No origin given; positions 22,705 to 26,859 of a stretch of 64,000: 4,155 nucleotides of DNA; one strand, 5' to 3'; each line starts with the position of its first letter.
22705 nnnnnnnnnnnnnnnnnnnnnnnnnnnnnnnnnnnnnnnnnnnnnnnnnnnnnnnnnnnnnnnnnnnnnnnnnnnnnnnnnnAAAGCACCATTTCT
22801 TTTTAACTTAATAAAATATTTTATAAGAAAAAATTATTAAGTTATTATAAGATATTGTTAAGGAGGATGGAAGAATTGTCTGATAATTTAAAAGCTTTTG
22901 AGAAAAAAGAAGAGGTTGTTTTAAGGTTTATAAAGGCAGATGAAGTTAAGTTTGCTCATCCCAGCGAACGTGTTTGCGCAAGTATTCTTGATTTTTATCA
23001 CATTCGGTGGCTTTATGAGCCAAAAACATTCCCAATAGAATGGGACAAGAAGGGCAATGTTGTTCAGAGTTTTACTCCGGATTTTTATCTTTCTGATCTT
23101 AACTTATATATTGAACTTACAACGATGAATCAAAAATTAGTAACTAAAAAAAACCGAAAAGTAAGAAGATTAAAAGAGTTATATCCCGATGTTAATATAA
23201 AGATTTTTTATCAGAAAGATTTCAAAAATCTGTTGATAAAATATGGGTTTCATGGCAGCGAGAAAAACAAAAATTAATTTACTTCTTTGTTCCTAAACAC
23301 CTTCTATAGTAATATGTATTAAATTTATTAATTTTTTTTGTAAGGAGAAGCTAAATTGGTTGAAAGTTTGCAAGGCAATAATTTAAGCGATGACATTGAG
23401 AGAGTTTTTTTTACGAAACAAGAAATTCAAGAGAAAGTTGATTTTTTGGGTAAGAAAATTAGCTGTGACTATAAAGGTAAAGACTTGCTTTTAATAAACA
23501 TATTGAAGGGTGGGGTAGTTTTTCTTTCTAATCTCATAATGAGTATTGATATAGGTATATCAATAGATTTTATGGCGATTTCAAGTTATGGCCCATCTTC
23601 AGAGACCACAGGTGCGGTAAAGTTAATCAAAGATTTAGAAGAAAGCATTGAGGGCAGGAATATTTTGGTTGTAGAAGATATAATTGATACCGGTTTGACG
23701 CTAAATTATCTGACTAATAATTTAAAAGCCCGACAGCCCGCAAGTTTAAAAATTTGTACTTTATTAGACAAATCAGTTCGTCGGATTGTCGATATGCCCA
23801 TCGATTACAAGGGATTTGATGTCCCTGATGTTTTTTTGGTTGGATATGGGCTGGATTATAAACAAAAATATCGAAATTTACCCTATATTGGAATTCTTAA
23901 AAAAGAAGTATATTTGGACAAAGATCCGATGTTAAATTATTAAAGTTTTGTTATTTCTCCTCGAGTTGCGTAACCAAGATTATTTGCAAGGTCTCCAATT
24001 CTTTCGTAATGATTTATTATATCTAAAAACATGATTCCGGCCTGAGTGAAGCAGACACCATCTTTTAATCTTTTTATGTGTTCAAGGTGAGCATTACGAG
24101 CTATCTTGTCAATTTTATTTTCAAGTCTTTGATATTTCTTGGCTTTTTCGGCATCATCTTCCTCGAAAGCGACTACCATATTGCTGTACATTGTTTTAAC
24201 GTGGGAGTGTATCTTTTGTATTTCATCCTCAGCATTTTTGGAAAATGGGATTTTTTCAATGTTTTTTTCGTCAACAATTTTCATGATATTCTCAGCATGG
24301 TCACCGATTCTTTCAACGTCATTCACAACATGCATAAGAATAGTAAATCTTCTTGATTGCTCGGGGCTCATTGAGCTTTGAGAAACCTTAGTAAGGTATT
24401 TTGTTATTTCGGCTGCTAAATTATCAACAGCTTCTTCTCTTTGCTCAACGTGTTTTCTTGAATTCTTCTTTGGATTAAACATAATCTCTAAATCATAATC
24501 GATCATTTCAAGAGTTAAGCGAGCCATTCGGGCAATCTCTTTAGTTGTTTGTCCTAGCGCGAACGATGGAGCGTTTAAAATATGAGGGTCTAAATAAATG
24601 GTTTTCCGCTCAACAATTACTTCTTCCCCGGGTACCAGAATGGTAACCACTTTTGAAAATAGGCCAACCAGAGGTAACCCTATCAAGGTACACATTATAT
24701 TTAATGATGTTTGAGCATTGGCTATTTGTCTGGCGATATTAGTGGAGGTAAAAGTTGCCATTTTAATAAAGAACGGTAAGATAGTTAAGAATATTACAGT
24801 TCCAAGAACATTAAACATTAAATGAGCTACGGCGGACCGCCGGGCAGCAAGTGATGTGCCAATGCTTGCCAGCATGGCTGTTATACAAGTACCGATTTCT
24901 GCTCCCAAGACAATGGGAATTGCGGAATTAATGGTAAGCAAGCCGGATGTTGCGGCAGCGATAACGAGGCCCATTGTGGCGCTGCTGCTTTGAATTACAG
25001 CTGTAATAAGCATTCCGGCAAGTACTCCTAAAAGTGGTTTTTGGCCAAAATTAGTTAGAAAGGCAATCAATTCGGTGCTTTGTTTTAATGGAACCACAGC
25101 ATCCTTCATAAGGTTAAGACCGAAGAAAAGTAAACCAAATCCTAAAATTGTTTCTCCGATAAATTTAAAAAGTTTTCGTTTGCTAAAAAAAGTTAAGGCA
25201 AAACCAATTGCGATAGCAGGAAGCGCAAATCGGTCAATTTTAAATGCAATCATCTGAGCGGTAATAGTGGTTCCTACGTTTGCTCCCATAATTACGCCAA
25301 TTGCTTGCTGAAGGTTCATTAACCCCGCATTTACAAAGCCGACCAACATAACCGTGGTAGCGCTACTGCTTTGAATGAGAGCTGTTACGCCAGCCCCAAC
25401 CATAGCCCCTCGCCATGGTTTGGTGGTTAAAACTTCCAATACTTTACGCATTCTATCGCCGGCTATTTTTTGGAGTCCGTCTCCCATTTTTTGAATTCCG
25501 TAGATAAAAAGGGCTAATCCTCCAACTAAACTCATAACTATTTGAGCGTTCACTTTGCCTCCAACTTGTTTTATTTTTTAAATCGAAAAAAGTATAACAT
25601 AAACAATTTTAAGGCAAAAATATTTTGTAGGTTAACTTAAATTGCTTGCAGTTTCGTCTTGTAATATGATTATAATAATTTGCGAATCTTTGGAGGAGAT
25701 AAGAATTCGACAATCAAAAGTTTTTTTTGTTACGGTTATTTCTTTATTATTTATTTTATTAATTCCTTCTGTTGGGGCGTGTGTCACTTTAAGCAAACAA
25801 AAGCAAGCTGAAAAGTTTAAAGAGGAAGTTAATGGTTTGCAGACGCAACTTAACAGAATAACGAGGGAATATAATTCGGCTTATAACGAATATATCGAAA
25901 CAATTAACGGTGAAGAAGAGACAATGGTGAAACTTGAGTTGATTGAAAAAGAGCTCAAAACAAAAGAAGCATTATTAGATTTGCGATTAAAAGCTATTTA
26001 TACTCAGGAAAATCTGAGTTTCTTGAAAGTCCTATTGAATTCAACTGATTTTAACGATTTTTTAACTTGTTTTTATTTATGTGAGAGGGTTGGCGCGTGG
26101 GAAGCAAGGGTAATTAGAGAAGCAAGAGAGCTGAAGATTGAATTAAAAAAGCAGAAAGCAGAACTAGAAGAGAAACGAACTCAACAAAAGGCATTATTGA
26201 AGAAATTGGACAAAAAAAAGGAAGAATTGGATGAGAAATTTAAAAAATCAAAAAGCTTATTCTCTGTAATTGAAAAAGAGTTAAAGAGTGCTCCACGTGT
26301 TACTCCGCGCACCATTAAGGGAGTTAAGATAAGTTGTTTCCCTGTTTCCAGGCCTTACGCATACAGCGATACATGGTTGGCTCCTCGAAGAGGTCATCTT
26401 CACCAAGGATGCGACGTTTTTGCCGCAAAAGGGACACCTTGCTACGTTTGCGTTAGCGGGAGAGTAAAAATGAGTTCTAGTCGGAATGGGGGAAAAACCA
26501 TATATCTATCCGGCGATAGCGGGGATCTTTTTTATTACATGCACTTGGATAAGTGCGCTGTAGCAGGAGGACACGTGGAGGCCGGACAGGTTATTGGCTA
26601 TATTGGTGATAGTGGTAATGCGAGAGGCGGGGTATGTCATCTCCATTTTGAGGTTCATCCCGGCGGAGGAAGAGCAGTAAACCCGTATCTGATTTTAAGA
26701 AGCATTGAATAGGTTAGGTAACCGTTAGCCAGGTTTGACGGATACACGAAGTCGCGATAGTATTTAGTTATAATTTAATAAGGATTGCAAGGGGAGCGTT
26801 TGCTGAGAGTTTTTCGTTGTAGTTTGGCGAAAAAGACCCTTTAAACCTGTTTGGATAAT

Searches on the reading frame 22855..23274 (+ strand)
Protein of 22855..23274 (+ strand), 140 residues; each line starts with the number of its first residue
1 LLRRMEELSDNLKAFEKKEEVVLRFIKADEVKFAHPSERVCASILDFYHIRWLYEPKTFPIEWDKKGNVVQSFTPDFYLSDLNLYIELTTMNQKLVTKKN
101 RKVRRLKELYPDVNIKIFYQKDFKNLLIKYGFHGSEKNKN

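Call 22: search_protein_families(library=pfam, proteins=[window:22855-23274:+], max_evalue=0.01)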
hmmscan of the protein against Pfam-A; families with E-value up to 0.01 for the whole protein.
window:22855-23274:+ (140 aa): 0 families

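Call 23: search_solved_structures(query=window:22855-23274:+, max_evalue=1)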
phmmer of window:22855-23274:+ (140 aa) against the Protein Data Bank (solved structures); distinct sequences matched with E-value up to 1: 2.
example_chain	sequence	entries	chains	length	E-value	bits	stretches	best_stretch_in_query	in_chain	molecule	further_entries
8iah_Z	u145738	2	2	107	0.38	14.2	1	9-91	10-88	SH3 domain-binding glutamic acid-rich-like protein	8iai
2ct6_A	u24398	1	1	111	0.44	14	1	9-90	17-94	sh3 domain-binding glutamic acid-rich-like protein 2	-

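Call 40: find_related_loci(query=A4, collection=genome_contigs, flank=6000)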
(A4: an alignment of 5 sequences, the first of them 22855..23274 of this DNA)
Query A4 (140 aa) in genome_contigs; peptide patterns used: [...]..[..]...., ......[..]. (x = any residue, [..] = any of these).
310 stretches matched a pattern; 258 encode a relative of the query (tblastn E <= 1e-3); the best 80 are kept; 80 distinct loci.
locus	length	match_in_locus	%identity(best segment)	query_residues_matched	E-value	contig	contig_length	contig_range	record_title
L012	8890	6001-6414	79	6-140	5e-71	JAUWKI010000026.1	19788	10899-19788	MAG: Actinomycetes bacterium isolate CSMAG_2342 CSMAG_2342_k127_9488165_length_19788_cov_493.3025, whole genome shotgun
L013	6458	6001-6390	76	6-137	4e-65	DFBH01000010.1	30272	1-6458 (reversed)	MAG TPA_asm: Candidatus Oleimmundimicrobium americanum isolate UBA3085 UBA3085_contig_51848, whole genome shotgun sequen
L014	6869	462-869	72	3-140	4e-62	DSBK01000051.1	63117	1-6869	MAG TPA_asm: Actinomycetota bacterium isolate SpSt-1170 Ga0129302_1000076, whole genome shotgun sequence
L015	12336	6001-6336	80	27-138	2e-60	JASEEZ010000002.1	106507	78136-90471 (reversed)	MAG: Actinomycetota bacterium isolate Yes46-11 NODE_2_length_106507_cov_15.907198, whole genome shotgun sequence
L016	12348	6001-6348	78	26-140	3e-59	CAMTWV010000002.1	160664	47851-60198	MAG: uncultured actinobacterium isolate G04_MAG_00047 genome assembly, contig: G04_MAG_00047_000000000004, whole genome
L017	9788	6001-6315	82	29-133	5e-59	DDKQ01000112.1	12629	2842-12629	MAG TPA_asm: Candidatus Subteraquimicrobium carltonvillense isolate UBA2594 UBA2594_contig_408, whole genome shotgun seq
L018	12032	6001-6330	77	28-137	7e-59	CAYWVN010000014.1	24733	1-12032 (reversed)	MAG TPA_asm: uncultured Coriobacteriia bacterium isolate SRP302447_co3_176 genome assembly, contig: NODE_5490_length_247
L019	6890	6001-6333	78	22-132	3e-58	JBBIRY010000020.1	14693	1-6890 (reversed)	MAG: Actinomycetota bacterium isolate TCF170221_bin_360 NODE_887_length_14693_cov_2.57229, whole genome shotgun sequence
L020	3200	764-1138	70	16-140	6e-57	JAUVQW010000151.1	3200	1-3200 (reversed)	MAG: Actinomycetes bacterium isolate CSMAG_698 CSMAG_698_k127_17019085_length_3200_cov_11.0000, whole genome shotgun seq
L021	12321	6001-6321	77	31-137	5e-57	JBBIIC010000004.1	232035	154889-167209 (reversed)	MAG: Actinomycetota bacterium isolate BR2S70218_bin_129 NODE_7_length_232035_cov_12.997569, whole genome shotgun sequenc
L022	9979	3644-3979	76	27-138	4e-57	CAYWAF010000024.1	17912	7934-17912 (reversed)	MAG TPA_asm: uncultured Eubacteriales bacterium isolate SRP338002_co1_216 genome assembly, contig: NODE_2924_length_1791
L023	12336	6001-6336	74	28-139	2e-56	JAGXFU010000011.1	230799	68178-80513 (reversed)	MAG: Actinomycetes bacterium isolate LH_M22 k141_885944, whole genome shotgun sequence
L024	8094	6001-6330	77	27-136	2e-56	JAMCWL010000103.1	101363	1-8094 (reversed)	MAG: Actinomycetota bacterium isolate FK_Sedi_B_Bin.58 NODE_327_length_101363_cov_4.00183, whole genome shotgun sequence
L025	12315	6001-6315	78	27-131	3e-56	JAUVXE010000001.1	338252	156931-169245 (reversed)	MAG: Coriobacteriia bacterium isolate CSMAG_1208 CSMAG_1208_k127_1245068_length_338252_cov_22.0465, whole genome shotgun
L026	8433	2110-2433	78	27-134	5e-56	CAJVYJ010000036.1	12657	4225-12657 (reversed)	MAG TPA_asm: uncultured actinobacterium isolate DRR093004_bin.3_MetaBAT_v2.12.1_MAG genome assembly, contig: NODE_2785_l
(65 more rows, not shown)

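Call 83: search_protein_families(library=ncbifam, proteins=[window:22855-23274:+], max_evalue=0.1)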
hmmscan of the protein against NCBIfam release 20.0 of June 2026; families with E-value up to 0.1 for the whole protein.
window:22855-23274:+ (140 aa): 0 families

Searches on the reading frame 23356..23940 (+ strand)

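Call 22: search_protein_families(library=pfam, proteins=[window:23356-23940:+], max_evalue=0.01)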
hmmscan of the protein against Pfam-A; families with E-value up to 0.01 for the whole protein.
window:23356-23940:+ (195 aa): 1 family
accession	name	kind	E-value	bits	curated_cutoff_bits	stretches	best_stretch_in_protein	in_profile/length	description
PF00156.33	Pribosyltran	-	2e-25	89.4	26.3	1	22-169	9-158/158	Phosphoribosyl transferase domain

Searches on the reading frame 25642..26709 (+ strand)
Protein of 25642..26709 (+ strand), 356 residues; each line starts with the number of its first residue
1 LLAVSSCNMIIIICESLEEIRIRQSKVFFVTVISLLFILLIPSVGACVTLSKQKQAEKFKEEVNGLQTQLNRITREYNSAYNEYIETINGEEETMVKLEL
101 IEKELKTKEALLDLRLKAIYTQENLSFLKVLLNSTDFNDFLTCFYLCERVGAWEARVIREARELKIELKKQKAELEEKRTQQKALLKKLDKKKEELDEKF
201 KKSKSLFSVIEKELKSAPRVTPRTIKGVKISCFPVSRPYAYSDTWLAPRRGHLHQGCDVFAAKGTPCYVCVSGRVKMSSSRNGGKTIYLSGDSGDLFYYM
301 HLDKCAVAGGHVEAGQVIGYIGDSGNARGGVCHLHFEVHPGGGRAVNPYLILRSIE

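Call 22: search_protein_families(library=pfam, proteins=[window:25642-26709:+], max_evalue=0.01)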
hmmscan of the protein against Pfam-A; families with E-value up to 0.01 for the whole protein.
window:25642-26709:+ (356 aa): 3 families
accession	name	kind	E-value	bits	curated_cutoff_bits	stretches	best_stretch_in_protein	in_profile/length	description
PF01551.29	Peptidase_M23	-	1.7e-17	63.8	28.7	1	253-348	2-96/96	Peptidase family M23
PF24568.1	CC_PcsB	-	2.9e-05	24.3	27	1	101-176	4-73/75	Peptidoglycan hydrolase PcsB, coiled-coil domain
PF06295.17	ZapG-like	-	0.00035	21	33.5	1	156-217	28-88/123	Z-ring associated protein G-like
